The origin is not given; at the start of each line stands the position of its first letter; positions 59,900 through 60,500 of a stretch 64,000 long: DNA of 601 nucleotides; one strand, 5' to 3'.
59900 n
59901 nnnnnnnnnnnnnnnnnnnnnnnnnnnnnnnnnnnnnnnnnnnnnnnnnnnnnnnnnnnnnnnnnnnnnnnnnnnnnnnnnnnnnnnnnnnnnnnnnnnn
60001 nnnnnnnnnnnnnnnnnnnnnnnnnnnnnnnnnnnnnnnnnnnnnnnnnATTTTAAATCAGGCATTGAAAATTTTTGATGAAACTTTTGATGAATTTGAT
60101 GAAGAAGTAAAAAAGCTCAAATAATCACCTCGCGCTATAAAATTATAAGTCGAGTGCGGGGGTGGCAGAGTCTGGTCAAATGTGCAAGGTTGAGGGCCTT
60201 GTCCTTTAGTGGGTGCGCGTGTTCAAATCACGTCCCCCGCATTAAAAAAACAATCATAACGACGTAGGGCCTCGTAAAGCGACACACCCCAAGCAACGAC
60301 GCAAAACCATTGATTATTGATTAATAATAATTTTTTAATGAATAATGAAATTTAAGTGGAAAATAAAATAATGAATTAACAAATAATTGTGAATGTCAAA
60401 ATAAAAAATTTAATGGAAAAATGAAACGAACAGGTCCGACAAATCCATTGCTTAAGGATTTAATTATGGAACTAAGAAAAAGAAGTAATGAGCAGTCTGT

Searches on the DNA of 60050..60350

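Call 49: search_rna_families(source=window, start=60050, end=60350, threshold=evalue, max_evalue=1)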
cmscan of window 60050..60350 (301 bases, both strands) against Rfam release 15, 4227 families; matches with E-value up to 1: 1.
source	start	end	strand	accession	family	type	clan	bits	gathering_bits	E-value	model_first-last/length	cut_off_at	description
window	60156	60241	+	RF00005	tRNA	Gene; tRNA;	CL00001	48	29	1.7e-09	1-71/71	no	tRNA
